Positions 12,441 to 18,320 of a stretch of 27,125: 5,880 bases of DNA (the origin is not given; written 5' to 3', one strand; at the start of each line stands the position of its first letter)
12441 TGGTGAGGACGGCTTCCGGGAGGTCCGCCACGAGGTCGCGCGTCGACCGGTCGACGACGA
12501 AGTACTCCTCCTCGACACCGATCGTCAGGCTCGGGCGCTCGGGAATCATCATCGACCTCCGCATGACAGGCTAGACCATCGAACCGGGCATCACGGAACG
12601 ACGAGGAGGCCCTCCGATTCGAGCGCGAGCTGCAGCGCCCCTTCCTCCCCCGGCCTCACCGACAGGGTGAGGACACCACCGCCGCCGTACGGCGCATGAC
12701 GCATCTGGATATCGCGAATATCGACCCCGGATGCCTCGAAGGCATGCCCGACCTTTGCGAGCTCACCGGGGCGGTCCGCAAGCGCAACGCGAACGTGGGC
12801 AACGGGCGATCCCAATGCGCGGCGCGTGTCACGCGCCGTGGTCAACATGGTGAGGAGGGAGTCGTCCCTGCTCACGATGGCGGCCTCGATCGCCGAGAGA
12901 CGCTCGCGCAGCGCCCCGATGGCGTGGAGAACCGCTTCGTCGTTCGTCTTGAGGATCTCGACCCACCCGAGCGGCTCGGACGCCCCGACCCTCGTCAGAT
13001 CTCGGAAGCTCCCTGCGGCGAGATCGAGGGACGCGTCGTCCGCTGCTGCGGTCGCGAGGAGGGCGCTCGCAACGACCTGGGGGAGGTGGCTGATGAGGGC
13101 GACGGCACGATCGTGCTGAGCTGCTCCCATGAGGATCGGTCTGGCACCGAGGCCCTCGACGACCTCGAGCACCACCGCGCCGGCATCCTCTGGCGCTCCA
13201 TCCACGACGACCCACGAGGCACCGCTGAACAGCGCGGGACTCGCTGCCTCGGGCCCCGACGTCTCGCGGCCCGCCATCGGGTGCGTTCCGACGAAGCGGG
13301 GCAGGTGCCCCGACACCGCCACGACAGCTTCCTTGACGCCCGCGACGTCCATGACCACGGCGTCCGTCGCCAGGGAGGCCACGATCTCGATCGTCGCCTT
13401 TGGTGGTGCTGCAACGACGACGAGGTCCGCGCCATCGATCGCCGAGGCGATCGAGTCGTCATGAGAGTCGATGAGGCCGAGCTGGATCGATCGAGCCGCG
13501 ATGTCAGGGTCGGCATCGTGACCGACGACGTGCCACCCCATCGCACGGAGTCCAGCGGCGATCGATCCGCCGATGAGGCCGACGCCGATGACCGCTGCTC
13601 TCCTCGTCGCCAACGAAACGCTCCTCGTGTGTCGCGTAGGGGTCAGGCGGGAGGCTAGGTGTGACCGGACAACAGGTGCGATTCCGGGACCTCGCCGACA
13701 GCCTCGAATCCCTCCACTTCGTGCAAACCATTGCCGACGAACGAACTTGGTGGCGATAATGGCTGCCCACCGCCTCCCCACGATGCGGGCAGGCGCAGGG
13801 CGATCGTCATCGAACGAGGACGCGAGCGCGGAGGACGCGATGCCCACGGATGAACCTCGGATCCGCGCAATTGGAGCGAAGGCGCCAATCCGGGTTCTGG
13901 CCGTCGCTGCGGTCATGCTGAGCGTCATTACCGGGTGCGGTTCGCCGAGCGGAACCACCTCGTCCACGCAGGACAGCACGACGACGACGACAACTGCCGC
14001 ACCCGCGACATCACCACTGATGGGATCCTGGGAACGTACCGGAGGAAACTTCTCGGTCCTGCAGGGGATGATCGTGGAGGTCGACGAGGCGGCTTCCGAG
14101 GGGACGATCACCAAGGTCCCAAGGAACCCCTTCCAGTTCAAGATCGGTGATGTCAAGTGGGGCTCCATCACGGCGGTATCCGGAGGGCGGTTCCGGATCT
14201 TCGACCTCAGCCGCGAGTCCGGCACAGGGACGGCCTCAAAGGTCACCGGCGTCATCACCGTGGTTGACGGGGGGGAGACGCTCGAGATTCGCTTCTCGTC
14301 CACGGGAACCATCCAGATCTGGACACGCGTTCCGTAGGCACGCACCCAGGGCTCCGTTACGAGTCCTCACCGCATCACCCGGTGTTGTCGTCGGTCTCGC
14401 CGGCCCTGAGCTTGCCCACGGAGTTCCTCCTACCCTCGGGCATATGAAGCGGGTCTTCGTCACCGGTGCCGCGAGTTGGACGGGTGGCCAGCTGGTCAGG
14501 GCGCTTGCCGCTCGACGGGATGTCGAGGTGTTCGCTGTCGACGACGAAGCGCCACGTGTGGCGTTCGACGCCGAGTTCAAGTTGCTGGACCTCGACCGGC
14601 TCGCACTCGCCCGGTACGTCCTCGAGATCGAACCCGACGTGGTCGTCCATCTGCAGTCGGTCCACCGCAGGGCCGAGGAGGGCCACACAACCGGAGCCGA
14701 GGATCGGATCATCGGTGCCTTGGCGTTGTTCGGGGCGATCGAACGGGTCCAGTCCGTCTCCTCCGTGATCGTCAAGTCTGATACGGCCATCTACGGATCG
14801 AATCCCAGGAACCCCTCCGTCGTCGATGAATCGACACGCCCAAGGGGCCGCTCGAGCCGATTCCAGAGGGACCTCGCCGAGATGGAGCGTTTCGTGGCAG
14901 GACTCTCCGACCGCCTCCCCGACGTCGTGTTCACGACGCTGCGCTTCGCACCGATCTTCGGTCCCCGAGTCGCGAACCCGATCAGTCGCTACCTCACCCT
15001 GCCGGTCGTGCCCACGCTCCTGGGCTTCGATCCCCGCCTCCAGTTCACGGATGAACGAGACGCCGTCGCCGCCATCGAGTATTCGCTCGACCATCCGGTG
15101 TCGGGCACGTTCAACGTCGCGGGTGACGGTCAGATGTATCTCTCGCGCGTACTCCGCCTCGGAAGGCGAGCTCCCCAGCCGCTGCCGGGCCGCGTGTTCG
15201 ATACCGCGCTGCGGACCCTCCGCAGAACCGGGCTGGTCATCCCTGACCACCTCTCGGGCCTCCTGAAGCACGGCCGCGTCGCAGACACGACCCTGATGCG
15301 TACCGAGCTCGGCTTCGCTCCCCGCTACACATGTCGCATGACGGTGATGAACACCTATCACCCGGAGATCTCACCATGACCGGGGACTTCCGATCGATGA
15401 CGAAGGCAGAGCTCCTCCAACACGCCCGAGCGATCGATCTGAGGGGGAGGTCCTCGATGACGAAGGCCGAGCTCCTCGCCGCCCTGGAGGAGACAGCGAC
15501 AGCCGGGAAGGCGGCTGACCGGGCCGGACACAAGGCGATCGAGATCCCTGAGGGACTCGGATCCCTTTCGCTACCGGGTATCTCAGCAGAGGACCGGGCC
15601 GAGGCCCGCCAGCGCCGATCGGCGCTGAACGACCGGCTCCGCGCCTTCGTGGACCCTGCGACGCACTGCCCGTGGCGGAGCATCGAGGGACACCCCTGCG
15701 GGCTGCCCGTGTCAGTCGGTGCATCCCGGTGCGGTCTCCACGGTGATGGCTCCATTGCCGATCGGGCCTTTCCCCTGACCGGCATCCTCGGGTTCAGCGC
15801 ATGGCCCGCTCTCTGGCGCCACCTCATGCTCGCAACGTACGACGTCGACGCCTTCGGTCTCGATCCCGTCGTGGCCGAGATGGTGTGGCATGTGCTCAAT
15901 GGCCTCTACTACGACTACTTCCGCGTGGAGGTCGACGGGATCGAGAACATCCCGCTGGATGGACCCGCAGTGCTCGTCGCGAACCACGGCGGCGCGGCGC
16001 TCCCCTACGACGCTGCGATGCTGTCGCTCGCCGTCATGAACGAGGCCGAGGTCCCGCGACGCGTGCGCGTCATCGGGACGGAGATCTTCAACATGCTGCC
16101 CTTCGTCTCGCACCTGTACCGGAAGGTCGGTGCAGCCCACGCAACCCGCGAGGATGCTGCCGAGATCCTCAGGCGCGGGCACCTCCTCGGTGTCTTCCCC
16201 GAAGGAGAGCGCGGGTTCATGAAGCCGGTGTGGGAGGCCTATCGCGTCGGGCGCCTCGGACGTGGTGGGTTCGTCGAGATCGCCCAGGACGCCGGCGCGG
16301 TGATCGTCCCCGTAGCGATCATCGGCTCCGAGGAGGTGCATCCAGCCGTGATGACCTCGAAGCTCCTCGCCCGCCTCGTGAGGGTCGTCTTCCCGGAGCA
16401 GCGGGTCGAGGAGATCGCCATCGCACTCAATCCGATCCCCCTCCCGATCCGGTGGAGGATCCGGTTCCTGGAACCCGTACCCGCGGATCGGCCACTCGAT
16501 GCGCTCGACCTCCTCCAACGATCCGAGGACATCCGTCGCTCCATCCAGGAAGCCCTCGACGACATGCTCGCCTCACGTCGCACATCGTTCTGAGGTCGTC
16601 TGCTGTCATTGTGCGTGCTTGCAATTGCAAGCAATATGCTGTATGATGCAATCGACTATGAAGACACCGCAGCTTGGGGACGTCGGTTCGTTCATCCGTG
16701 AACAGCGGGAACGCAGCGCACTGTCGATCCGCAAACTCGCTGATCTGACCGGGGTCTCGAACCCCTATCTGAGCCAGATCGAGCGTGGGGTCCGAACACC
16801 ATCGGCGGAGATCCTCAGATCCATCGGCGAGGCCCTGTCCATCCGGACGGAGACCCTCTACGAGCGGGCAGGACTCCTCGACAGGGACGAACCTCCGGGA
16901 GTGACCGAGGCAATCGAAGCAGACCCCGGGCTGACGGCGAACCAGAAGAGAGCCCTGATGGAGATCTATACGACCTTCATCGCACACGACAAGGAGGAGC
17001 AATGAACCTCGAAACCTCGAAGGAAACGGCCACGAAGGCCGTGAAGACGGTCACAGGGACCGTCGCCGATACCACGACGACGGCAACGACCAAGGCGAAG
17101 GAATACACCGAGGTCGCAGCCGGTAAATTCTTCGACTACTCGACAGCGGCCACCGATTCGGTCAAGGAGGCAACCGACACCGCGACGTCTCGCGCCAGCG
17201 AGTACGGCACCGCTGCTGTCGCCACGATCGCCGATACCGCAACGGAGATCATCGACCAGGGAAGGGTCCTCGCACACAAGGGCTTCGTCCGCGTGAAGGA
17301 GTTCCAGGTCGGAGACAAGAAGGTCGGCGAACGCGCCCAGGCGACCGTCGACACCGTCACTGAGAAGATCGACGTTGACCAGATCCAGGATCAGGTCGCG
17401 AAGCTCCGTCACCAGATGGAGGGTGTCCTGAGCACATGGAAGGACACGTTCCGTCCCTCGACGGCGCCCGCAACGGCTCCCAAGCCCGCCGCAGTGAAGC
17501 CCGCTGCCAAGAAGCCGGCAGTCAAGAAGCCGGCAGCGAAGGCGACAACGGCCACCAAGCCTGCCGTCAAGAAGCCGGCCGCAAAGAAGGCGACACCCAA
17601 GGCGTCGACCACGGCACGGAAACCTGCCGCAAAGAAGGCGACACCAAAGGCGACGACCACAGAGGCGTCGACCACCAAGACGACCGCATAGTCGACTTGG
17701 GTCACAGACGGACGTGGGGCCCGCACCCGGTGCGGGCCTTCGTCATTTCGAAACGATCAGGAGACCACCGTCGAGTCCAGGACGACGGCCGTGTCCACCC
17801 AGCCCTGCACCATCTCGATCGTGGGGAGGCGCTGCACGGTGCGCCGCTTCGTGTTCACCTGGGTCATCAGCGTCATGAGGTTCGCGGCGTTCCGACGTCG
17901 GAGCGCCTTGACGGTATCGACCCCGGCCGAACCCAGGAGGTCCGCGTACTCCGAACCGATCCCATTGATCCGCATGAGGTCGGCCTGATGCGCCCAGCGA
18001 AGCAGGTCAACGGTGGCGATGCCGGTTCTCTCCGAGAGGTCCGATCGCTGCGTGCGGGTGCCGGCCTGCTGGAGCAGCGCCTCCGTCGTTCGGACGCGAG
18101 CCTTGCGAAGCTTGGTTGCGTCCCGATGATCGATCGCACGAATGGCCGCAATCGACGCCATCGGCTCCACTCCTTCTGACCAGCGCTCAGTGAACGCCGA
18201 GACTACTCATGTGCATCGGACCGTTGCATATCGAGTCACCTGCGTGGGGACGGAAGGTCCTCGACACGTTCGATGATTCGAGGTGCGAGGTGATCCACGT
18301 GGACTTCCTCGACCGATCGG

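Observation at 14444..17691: Candidate nucleic-acid-tethered lipid-body module: atypical SDR, Rho_N/Zn-finger acyltransferase, XRE regulator and HbhA/phasin-like protein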

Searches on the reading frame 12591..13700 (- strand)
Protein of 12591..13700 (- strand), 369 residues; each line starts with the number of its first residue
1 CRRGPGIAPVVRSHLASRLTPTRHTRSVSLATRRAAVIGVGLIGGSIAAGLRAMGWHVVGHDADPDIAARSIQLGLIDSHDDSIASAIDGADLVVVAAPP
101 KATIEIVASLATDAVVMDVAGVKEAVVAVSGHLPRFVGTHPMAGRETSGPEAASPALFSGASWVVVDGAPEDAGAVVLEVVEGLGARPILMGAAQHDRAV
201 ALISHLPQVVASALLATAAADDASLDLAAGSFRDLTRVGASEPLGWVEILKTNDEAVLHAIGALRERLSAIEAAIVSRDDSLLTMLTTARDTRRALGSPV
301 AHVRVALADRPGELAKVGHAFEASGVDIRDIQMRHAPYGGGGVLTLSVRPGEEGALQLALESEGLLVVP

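Call 3: search_protein_families(library=pfam, proteins=[window:12591-13700:-], max_evalue=0.01)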
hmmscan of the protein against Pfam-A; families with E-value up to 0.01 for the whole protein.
window:12591-13700:- (369 aa): 6 families
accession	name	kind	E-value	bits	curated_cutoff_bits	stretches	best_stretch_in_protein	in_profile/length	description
PF02153.23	PDH_N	-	6.5e-27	94.4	26.5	1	48-189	2-153/154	Prephenate dehydrogenase, nucleotide-binding domain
PF20463.3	PDH_C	-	3.6e-19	69.4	22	1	193-282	2-96/102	Prephenate dehydrogenase, dimerization domain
PF03807.23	F420_oxidored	-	2.9e-06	28.2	21.6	1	36-119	3-91/94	NADP oxidoreductase coenzyme F420-dependent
PF02826.25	2-Hacid_dh_C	-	6.4e-06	26.1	25.1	1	22-101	26-102/178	D-isomer specific 2-hydroxyacid dehydrogenase, NAD binding domain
PF01842.31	ACT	-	7.8e-05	22.8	27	1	303-355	3-54/66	ACT domain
PF03446.21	NAD_binding_2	-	0.0067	16.9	21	0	36-107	3-72/161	NAD binding domain of 6-phosphogluconate dehydrogenase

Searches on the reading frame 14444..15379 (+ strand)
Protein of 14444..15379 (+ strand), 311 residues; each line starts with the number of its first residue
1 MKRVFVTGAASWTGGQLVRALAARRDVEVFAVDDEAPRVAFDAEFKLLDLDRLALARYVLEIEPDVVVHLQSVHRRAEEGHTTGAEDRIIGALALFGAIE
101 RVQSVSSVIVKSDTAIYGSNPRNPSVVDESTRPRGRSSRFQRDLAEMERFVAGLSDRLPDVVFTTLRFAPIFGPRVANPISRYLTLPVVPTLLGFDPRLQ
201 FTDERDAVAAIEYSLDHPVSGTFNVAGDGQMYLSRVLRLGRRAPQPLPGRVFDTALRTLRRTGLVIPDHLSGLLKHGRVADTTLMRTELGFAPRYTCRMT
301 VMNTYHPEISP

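Call 3: search_protein_families(library=pfam, proteins=[window:14444-15379:+], max_evalue=0.01)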
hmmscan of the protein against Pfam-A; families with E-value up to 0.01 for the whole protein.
window:14444-15379:+ (311 aa): 3 families
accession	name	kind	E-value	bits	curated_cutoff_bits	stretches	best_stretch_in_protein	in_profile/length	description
PF01370.27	Epimerase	-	2e-15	57.3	20.9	1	4-226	1-240/240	NAD dependent epimerase/dehydratase family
PF16363.11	GDP_Man_Dehyd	-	0.0016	18.4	27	0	48-137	59-151/332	GDP-mannose 4,6 dehydratase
PF04321.23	RmlD_sub_bind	-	0.0098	15.4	27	0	3-135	2-123/287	RmlD substrate binding domain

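Call 5: search_protein_families(library=ncbifam, proteins=[window:14444-15379:+], max_evalue=0.01)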
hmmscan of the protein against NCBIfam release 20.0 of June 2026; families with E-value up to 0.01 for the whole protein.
window:14444-15379:+ (311 aa): 3 families
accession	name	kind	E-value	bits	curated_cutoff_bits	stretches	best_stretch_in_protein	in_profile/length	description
NF058621.1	DiazavRedAvaA7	equivalog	1.5e-10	41.3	400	1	3-229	2-233/304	3-diazoavenalumate denitrifying reductase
NF043036.1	ErythonDh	equivalog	1.5e-05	24.3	325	1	3-145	2-156/321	D-erythronate dehydrogenase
NF009092.0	PRK12428.1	subfamily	0.0077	15.9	242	0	2-59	6-62/261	coniferyl-alcohol dehydrogenase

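Call 66: search_solved_structures(query=window:14444-15379:+, max_evalue=0.001)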
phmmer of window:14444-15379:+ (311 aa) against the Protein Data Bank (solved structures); distinct sequences matched with E-value up to 0.001: 4.
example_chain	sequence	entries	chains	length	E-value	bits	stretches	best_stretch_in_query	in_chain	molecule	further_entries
4lw8_A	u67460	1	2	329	4.1e-10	42.8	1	2-242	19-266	Putative epimerase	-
6wj9_A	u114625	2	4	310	4.4e-05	26.3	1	2-183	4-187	NAD-dependent epimerase/dehydratase family protein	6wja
6wjb_A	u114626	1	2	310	5.6e-05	26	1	2-183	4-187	NAD-dependent epimerase/dehydratase family protein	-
2p5u_A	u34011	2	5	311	0.0001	25.1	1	3-176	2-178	UDP-glucose 4-epimerase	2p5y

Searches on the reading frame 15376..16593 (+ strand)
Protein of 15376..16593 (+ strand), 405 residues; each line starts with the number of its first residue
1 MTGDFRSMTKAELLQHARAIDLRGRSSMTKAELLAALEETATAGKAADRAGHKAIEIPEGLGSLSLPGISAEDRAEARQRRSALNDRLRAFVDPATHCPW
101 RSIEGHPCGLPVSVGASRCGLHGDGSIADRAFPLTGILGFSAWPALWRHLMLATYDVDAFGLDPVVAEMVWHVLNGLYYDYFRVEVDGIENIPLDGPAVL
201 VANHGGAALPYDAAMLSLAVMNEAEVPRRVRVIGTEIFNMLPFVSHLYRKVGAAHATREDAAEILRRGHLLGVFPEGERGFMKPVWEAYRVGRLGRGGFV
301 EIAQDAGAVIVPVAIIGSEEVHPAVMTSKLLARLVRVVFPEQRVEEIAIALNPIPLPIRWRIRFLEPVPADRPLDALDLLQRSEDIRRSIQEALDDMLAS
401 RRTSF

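Call 3: search_protein_families(library=pfam, proteins=[window:15376-16593:+], max_evalue=0.01)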
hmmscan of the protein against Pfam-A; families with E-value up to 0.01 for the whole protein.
window:15376-16593:+ (405 aa): 3 families
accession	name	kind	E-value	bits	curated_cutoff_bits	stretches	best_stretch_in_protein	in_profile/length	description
PF01553.26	Acyltransferase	-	2.2e-19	70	23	1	183-315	1-131/132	Acyltransferase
PF07498.18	Rho_N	-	0.00089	19.6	24.9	1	6-41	3-38/43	Rho termination factor, N-terminal domain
PF18081.7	FANC_SAP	-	0.005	17.5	23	1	8-41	11-42/51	Fanconi anemia-associated nuclease SAP domain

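Call 5: search_protein_families(library=ncbifam, proteins=[window:15376-16593:+], max_evalue=0.01)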
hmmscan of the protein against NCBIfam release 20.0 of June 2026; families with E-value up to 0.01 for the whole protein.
window:15376-16593:+ (405 aa): 4 families
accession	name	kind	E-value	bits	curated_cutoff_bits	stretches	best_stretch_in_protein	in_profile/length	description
TIGR00530.1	AGP_acyltrn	subfamily_domain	7.1e-09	35.5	102.95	1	183-315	3-129/130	1-acylglycerol-3-phosphate O-acyltransferase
NF006386.0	PRK08633.1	equivalog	7.5e-09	33.9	1221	1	173-317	418-553/1147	acyl-[ACP]--phospholipid O-acyltransferase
NF052615.1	orn_lipid_OlsF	equivalog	1.5e-07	30.4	620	1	168-318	53-199/570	bifunctional ornithine lipid synthase OlsF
NF005291.0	PRK06814.1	equivalog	3.6e-05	21.9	1349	1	157-344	414-588/1140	acyl-[ACP]--phospholipid O-acyltransferase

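Call 8: find_homologous_proteins(query=window:15376-16593:+)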
Query window:15376-16593:+ (405 aa): 718 proteins with E <= 0.001 among 8000 candidates; the best 120 are listed.
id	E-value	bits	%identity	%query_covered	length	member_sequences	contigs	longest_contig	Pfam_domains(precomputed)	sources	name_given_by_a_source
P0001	3.1e-266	901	100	100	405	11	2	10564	PF01553.27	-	-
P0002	6.3e-245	830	91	100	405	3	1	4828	PF01553.27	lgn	-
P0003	7.5e-206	702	78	99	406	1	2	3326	PF01553.27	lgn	-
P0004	2.8e-202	690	76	100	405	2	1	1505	PF01553.27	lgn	-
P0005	4.1e-202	689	75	100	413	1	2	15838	PF07498.19,PF01553.27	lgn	-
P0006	4.7e-202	689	75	100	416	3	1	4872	PF07498.19,PF01553.27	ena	-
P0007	1.2e-201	688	75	100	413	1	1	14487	PF07498.19,PF01553.27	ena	-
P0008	1.9e-201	687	76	100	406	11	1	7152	PF01553.27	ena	-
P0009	7.8e-201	685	75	100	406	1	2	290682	PF01553.27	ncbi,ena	-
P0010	7.9e-201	685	76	100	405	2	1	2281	PF01553.27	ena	-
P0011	8.3e-200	682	74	100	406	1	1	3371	PF01553.27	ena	-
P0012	1.1e-199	681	75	100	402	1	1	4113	PF01553.27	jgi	jgi:1-acyl-sn-glycerol-3-phosphate acyltransferase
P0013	5.7e-199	679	75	100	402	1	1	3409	PF01553.27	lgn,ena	-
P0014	2.2e-198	677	74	100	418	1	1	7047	PF01553.27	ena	-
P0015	9.8e-198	675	76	99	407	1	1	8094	PF07498.19,PF01553.27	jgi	jgi:1-acyl-sn-glycerol-3-phosphate acyltransferase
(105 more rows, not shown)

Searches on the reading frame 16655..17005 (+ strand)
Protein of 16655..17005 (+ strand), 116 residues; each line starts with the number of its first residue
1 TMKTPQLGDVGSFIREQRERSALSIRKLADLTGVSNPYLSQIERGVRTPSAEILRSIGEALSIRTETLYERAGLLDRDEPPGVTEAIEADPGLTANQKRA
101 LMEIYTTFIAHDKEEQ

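Call 3: search_protein_families(library=pfam, proteins=[window:16655-17005:+], max_evalue=0.01)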
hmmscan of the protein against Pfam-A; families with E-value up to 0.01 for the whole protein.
window:16655-17005:+ (116 aa): 4 families
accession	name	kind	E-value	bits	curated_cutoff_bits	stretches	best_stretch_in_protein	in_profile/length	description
PF01381.28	HTH_3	-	2e-12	47.4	23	1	14-65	1-52/55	Helix-turn-helix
PF13560.12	HTH_31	-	1.6e-10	41.6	27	1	10-61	2-54/64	Helix-turn-helix domain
PF12844.13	HTH_19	-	1.2e-08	35.2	30.2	1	11-73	1-63/64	Helix-turn-helix domain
PF13413.12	HTH_25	-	0.00019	21.6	24.6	1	14-45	2-33/62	Helix-turn-helix domain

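Call 5: search_protein_families(library=ncbifam, proteins=[window:16658-17005:+], max_evalue=0.01)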
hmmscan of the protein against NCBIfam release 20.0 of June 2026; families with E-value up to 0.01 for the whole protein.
window:16658-17005:+ (115 aa): 13 families
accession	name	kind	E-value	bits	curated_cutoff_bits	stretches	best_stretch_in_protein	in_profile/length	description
NF046032.1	TransRegSlrRBacil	equivalog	2e-11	44.2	250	1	9-74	2-68/149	HTH-type transcriptional regulator SlrR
NF006015.0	PRK08154.1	subfamily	2e-10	40.3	204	1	3-72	25-94/314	anaerobic benzoate catabolism transcriptional regulator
NF041677.1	trans_regClgR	equivalog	8.9e-09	35.4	170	1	9-75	9-76/113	transcriptional regulator ClgR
NF041951.1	phage_RstR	subfamily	6.5e-07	29.6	80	1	13-113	7-105/108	RstR family transcriptional repressor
NF038139.1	Reg_Aceta_RamB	equivalog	1.2e-05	24.2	700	1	9-64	3-58/465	acetate metabolism transcriptional regulator RamB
TIGR03070.1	couple_hipB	subfamily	1.5e-05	24.8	71.65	1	8-59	2-53/58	type II toxin-antitoxin system Y4mF family antitoxin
NF010465.0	PRK13890.1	equivalog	1.7e-05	24.9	96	1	21-76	18-72/121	conjugal transfer protein TrbA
TIGR00270.2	TIGR00270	equivalog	2.8e-05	24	110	1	9-63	76-130/159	multiprotein bridging factor aMBF1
NF007257.0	PRK09706.1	subfamily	6.3e-05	22.8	101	1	9-114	6-106/135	transcriptional repressor DicA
NF003162.0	PRK04140.1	equivalog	8.6e-05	21.7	263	1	10-61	128-179/317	transcriptional regulator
NF047948.1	male_kill_WMK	equivalog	0.00026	20.5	300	1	9-70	6-67/300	WO male-killing family protein Wmk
NF041493.1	MobT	equivalog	0.0017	17.2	600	1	13-60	1-48/383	MobT family relaxase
NF007408.0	PRK09943.1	equivalog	0.008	15.8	211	1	9-56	8-55/185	HTH-type transcriptional regulator PuuR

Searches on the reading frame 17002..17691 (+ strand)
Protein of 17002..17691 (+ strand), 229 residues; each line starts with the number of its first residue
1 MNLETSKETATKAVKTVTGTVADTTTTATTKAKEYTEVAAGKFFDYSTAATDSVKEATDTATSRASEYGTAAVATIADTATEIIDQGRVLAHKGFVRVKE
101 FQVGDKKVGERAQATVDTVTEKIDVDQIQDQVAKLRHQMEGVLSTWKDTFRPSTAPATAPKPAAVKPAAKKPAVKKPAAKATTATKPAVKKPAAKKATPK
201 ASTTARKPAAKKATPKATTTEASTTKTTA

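Call 3: search_protein_families(library=pfam, proteins=[window:17002-17691:+], max_evalue=0.01)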
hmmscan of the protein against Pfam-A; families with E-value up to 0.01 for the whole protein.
window:17002-17691:+ (229 aa): 2 families
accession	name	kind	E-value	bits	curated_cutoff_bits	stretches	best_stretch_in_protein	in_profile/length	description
PF07382.16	HC2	-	0.00059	20.4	40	1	159-226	10-78/194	Histone H1-like nucleoprotein HC2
PF01906.23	YbjQ_1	-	0.0046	18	23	1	8-83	12-87/103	Putative heavy-metal-binding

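Call 5: search_protein_families(library=ncbifam, proteins=[window:17002-17691:+], max_evalue=0.01)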
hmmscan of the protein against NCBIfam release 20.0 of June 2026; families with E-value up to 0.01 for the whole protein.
window:17002-17691:+ (229 aa): 1 family
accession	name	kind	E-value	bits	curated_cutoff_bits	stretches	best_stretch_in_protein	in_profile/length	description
NF011492.0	PRK14900.1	equivalog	0.0021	16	1783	1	102-223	925-1039/1044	valine--tRNA ligase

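Call 9: find_homologous_proteins(query=window:17002-17691:+)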
Query window:17002-17691:+ (229 aa): 66 proteins with E <= 0.001 among 8000 candidates.
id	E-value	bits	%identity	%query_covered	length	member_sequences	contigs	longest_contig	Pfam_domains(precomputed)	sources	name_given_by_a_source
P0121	2.0e-106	372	82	94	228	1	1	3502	-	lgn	-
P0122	2.5e-55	205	60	67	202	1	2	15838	-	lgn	-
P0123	3.6e-48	182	60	67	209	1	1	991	-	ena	-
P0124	7.2e-48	181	60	67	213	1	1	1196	-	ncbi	-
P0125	6.3e-43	165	51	67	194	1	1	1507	PF07382.17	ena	-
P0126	5.2e-40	156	53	79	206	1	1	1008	-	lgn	-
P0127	1.5e-38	151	66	40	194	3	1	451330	-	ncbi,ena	-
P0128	2.0e-38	150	51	67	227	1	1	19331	-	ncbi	ncbi:MAG: hypothetical protein ACR2N2_12260 [Acidimicrobiia bacterium]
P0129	1.2e-37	148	51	66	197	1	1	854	-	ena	-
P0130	3.1e-35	140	45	67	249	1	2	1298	PF14520.13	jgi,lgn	jgi:predicted flap endonuclease-1-like 5' DNA nuclease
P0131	1.7e-34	138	51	73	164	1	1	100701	-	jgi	jgi:hypothetical protein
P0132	2.4e-34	137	51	68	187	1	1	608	-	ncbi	-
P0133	1.2e-33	135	49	70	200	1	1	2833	-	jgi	-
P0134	1.0e-32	132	50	68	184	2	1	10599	PF07382.17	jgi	jgi:hypothetical protein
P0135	4.6e-32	130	53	67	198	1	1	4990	PF07382.17,PF02095.22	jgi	jgi:hypothetical protein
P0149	1.6e-26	112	46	49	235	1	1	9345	PF10391.16,PF14520.13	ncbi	ncbi:MAG: helix-hairpin-helix domain-containing protein [Acidimicrobiia bacterium]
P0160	1.8e-22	98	45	73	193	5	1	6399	PF07498.19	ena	-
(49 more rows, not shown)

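Call 49: find_encoding_contigs(protein=P0149, flank=6000, max_places=2)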
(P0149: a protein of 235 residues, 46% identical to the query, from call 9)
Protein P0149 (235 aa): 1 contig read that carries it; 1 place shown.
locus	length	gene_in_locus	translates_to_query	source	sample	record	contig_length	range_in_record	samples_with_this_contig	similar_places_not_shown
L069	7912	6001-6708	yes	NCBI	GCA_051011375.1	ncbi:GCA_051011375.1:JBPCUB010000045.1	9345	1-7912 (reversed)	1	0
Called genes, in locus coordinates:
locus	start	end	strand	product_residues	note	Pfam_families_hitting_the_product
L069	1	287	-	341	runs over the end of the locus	PF03807:F420_oxidored (weak), PF02153:PDH_N, PF20463:PDH_C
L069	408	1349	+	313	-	PF01370:Epimerase, PF04321:RmlD_sub_bind (weak)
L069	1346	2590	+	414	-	PF01553:Acyltransferase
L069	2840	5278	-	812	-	PF03706:LPG_synthase_TM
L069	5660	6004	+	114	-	PF13560:HTH_31, PF12844:HTH_19, PF01381:HTH_3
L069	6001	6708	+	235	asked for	PF10391:DNA_pol_lambd_f (faint), PF14520:HHH_5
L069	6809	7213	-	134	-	PF14229:DUF4332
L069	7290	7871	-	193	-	PF12804:NTP_transf_3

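Call 50: find_encoding_contigs(protein=P0160, flank=6000, max_places=2)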
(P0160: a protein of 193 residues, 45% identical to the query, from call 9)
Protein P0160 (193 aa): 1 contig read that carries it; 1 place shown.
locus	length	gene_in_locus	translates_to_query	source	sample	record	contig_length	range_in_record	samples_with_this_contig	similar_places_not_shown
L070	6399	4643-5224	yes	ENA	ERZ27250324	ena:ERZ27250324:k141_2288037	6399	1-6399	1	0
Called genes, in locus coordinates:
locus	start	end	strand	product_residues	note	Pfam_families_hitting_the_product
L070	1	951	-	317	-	?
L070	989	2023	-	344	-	PF03807:F420_oxidored (weak), PF02153:PDH_N, PF20463:PDH_C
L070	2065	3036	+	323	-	PF01370:Epimerase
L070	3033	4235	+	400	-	PF01553:Acyltransferase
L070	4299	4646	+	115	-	PF13560:HTH_31, PF12844:HTH_19, PF01381:HTH_3, PF13413:HTH_25 (faint)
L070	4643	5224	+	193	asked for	PF07498:Rho_N (weak)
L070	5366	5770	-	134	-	PF14229:DUF4332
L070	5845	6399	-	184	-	?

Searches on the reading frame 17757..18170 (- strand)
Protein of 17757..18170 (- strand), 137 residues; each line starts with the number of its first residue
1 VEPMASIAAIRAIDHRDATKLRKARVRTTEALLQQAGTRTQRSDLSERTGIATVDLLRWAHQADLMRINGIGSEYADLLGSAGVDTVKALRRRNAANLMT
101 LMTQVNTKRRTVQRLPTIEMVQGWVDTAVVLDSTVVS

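Call 3: search_protein_families(library=pfam, proteins=[window:17757-18170:-], max_evalue=0.01)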
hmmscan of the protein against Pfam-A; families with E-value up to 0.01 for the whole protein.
window:17757-18170:- (137 aa): 3 families
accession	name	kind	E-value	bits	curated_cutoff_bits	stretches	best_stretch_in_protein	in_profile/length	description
PF14229.12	DUF4332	-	5.1e-34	117.5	23.2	1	13-128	3-119/122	Domain of unknown function (DUF4332)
PF14520.12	HHH_5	-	7.4e-08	33.2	27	1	64-101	3-40/57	Helix-hairpin-helix domain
PF11731.14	Cdd1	-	0.0057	17.3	25.5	0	62-109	5-52/86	Pathogenicity locus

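Call 5: search_protein_families(library=ncbifam, proteins=[window:17757-18170:-], max_evalue=0.01)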
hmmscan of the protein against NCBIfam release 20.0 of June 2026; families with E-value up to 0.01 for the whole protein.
window:17757-18170:- (137 aa): 0 families

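Call 67: search_solved_structures(query=window:17757-18170:-, max_evalue=0.01)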
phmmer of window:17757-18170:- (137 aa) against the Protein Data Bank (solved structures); distinct sequences matched with E-value up to 0.01: 0.
